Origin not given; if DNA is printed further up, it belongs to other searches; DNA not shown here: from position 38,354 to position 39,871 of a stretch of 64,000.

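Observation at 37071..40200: AT-rich island encoding a ComEC-type MBL-fold hydrolase, a catalytically intact RtcB ligase and a Cys-rich small protein: a candidate nucleic-acid cleavage/repair (conflict) module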

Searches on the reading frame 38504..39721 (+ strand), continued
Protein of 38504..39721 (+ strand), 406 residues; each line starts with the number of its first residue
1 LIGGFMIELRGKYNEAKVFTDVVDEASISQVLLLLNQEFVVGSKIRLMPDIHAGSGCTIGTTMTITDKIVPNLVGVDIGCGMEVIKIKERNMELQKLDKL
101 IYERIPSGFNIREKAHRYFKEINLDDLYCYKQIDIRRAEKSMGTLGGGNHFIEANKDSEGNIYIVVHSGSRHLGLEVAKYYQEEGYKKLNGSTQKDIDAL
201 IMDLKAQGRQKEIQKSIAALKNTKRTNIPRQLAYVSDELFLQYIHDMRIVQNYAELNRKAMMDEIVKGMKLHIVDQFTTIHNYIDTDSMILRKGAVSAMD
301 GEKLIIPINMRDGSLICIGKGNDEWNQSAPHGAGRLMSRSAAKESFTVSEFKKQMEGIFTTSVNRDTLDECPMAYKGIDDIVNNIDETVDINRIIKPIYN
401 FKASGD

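Call 90: search_protein_families(library=pfam, proteins=[L060:7328-7705:+, L060:6960-7166:-, L060:4376-4789:+, L060:3775-4323:+, L060:3147-3707:+, L062:4067-4438:+, L062:4892-6220:+, L062:5-1027:+, L060:8383-9048:+], max_evalue=0.01)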
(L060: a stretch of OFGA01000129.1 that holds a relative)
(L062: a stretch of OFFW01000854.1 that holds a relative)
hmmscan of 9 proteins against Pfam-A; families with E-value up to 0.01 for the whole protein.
L060:7328-7705:+ (126 aa): 1 family
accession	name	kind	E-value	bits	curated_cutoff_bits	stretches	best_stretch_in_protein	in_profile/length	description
PF02452.23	PemK_toxin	-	1.2e-15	58.1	23.1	1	5-101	2-98/109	PemK-like, MazF-like toxin of type II toxin-antitoxin system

L060:6960-7166:- (69 aa): 1 family
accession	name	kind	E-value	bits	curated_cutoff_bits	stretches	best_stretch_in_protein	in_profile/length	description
PF07878.17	RHH_5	-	8e-06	25.9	26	1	11-49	2-40/43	CopG-like RHH_1 or ribbon-helix-helix domain, RHH_5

L060:4376-4789:+ (138 aa): 0 families

L060:3775-4323:+ (183 aa): 0 families

L060:3147-3707:+ (187 aa): 1 family
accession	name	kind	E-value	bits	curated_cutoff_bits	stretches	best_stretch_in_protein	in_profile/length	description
PF01541.30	GIY-YIG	-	7.5e-06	26.6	22.6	1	10-67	1-52/78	GIY-YIG catalytic domain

L062:4067-4438:+ (124 aa): 0 families

L062:4892-6220:+ (443 aa): 16 families
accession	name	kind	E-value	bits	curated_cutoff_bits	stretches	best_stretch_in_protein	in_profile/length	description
PF05958.17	tRNA_U5-meth_tr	-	1.1e-21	77.7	23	1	81-439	1-355/357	tRNA (Uracil-5-)-methyltransferase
PF13847.12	Methyltransf_31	-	6.3e-15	55.6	27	1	294-403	3-115/145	Methyltransferase domain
PF03602.21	Cons_hypoth95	-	1.4e-10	41.6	24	1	294-401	41-155/182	Conserved hypothetical protein 95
PF13649.12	Methyltransf_25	-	5e-08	34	27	1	298-369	1-69/97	Methyltransferase domain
PF05175.20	MTS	-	3.3e-07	30.5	23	1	295-373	32-107/170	Methyltransferase small domain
PF02475.24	TRM5-TYW2_MTfase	-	0.0001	22.7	28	1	293-396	35-136/164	TRM5/TYW2 methyltransferase domain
PF02390.23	Methyltransf_4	-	0.00023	21.1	24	1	298-367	5-76/173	Putative methyltransferase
PF01555.25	N6_N4_Mtase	-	0.00032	21.2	26.7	1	295-332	182-219/221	DNA methylase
PF09445.16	Methyltransf_15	-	0.00043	20.3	22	1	296-377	2-84/165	RNA cap guanine-N2 methyltransferase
PF01135.25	PCMT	-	0.00045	20.5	20.3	1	282-351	61-133/210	Protein-L-isoaspartate(D-aspartate) O-methyltransferase (PCMT)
PF00398.26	RrnaAD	-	0.0014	18.2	24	1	277-329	13-65/263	Ribosomal RNA adenine dimethylase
PF08241.18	Methyltransf_11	-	0.0024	18.9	21.2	0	299-360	1-62/95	Methyltransferase domain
PF08242.18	Methyltransf_12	-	0.0026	18.9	30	0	299-369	1-70/98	Methyltransferase domain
PF06325.19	PrmA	-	0.0027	17.7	22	1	287-368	155-230/296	Ribosomal protein L11 methyltransferase (PrmA)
PF01728.25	FtsJ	-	0.0077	16.6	24.1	0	288-372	14-99/181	FtsJ-like methyltransferase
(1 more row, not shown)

L062:5-1027:+ (341 aa): 0 families

L060:8383-9048:+ (222 aa): 0 families
